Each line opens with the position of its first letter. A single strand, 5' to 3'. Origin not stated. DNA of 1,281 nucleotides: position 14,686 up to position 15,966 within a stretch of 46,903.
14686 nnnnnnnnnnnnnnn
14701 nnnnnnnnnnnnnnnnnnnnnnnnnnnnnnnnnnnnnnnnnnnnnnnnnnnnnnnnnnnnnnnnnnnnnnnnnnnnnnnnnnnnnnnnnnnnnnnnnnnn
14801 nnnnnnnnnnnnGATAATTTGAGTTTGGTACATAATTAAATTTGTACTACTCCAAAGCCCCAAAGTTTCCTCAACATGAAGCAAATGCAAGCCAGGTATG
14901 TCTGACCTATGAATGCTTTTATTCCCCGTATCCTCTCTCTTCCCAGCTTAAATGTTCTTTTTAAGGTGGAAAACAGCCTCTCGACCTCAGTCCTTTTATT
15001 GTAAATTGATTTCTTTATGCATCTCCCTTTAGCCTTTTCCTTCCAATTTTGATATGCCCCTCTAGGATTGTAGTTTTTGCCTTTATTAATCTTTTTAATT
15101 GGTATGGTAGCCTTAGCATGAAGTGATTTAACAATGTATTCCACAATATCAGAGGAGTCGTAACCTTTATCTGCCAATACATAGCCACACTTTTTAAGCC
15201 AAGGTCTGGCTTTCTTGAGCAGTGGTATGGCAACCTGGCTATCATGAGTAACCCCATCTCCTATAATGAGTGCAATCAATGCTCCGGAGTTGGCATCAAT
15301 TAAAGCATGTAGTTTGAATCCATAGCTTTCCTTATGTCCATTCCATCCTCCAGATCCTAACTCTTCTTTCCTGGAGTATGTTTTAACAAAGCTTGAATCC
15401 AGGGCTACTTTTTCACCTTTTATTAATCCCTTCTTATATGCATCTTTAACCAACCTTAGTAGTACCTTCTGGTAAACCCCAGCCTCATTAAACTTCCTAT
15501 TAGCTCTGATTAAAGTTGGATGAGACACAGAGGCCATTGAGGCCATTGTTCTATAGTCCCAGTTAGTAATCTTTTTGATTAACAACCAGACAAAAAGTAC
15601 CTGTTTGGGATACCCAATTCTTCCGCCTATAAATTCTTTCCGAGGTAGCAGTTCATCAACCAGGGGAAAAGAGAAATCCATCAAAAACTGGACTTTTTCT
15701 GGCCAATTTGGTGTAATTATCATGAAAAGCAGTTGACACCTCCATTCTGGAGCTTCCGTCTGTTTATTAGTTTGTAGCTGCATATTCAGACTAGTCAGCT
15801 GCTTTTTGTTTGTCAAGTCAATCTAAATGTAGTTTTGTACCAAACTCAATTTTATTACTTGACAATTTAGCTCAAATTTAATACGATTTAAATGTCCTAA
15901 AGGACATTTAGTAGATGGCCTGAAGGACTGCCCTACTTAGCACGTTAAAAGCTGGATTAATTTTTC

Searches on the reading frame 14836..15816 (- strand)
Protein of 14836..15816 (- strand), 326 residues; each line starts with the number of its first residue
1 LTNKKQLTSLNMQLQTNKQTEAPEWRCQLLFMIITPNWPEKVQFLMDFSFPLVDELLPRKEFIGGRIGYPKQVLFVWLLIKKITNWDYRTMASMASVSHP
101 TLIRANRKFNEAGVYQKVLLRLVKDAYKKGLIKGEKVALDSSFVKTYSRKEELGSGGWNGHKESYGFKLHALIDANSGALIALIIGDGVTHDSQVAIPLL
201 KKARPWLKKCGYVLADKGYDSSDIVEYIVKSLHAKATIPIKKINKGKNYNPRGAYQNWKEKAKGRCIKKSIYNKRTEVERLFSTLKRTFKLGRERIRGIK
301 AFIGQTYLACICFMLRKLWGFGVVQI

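Call 66: search_protein_families(library=pfam, proteins=[window:14836-15816:-], max_evalue=0.001)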
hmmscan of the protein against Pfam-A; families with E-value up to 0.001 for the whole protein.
window:14836-15816:- (326 aa): 5 families
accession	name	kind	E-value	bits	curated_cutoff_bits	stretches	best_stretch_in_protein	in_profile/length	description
PF01609.27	DDE_Tnp_1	-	1.7e-28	100.2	23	1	135-315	5-200/200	Transposase DDE domain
PF13359.12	DDE_Tnp_4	-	7.3e-09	35.9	24.8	1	157-312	20-155/158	DDE superfamily endonuclease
PF13612.12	DDE_Tnp_1_3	-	4.6e-07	30.4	27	1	164-295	43-151/155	Transposase DDE domain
PF13751.12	DDE_Tnp_1_6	-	1e-05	26.2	25.1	1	256-319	62-125/125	Transposase DDE domain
PF13701.12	DDE_Tnp_1_4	-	0.0006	18.6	34.7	0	97-228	98-235/435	Transposase DDE domain group 1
